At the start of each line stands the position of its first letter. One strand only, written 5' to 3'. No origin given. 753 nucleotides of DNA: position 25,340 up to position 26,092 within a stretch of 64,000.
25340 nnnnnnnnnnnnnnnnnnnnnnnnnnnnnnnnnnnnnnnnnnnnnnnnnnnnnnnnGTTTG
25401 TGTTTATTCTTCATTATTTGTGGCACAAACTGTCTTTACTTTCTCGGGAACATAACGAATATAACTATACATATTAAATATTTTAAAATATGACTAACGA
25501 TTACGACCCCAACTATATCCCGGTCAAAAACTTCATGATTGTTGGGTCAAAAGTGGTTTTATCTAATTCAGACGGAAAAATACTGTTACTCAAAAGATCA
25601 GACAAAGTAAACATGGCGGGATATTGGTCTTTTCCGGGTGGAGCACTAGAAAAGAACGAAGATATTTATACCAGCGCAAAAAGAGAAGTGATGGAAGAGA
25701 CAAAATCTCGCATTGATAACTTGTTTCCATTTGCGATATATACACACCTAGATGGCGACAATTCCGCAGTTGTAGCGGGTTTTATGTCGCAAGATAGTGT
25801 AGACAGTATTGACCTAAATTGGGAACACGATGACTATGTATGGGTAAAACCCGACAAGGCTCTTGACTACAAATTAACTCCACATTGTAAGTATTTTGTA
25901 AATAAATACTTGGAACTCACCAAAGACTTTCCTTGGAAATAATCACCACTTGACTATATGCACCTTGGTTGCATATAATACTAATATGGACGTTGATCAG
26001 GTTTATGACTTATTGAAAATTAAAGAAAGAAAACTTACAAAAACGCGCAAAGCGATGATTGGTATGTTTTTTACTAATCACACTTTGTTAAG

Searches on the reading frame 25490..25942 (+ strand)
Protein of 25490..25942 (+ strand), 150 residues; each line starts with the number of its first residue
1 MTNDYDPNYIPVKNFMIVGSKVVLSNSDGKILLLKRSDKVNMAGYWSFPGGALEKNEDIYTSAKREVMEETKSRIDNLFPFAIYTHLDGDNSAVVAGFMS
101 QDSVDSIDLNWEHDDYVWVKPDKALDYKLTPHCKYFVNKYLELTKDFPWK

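Call 9: search_protein_families(library=ncbifam, proteins=[window:25490-25942:+])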
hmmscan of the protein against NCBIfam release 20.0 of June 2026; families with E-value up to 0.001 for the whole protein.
window:25490-25942:+ (150 aa): 16 families
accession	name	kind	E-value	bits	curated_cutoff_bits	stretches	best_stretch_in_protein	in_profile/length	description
NF006530.0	PRK08999.1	equivalog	5.5e-15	55.2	245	1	23-134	12-122/315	Nudix family hydrolase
NF007834.0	PRK10546.1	equivalog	5.9e-13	48.8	156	1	26-144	12-129/135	pyrimidine (deoxy)nucleoside triphosphate diphosphatase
NF006961.0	PRK09438.1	equivalog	2.3e-09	36.9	103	1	22-75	13-63/151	dihydroneopterin triphosphate diphosphatase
NF012016.0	PRK15472.1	equivalog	3.9e-09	36.3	95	1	24-132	10-130/141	nucleoside triphosphatase NudI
NF011963.0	PRK15434.1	subfamily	5.8e-09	35.8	146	1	17-126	17-136/159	GDP-mannose mannosyl hydrolase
NF008044.0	PRK10776.1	equivalog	1e-08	35.1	148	1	23-95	10-82/130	8-oxo-dGTP diphosphatase MutT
TIGR00586.1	mutt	equivalog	3.3e-07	30.4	97.9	1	23-71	11-59/129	8-oxo-dGTP diphosphatase MutT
NF041652.1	Nud_hyd_Dein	equivalog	4.6e-07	30.2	200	1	19-78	15-77/152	Nudix hydrolase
NF001938.0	PRK00714.1-5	equivalog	1.2e-06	28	116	1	22-74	18-75/172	RNA pyrophosphohydrolase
TIGR02705.1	nudix_YtkD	equivalog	7.7e-06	25.5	154.4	1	46-86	47-87/156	RNA deprotection pyrophosphohydrolase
NF003786.0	PRK05379.1-2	equivalog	1.7e-05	24.2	397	1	9-75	214-274/354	bifunctional nicotinamide-nucleotide adenylyltransferase/Nudix hydroxylase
NF003785.0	PRK05379.1-1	equivalog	3.2e-05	23.3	418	1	13-73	200-257/347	bifunctional nicotinamide-nucleotide adenylyltransferase/Nudix hydroxylase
NF003788.0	PRK05379.1-5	equivalog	6.4e-05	22.4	354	1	20-75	216-269/351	bifunctional nicotinamide-nucleotide adenylyltransferase/Nudix hydroxylase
NF003787.0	PRK05379.1-4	equivalog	0.00025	20.1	449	1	15-74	208-263/346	bifunctional nicotinamide-nucleotide adenylyltransferase/Nudix hydroxylase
NF001937.0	PRK00714.1-4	equivalog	0.00029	20.5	139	1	21-71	12-58/161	RNA pyrophosphohydrolase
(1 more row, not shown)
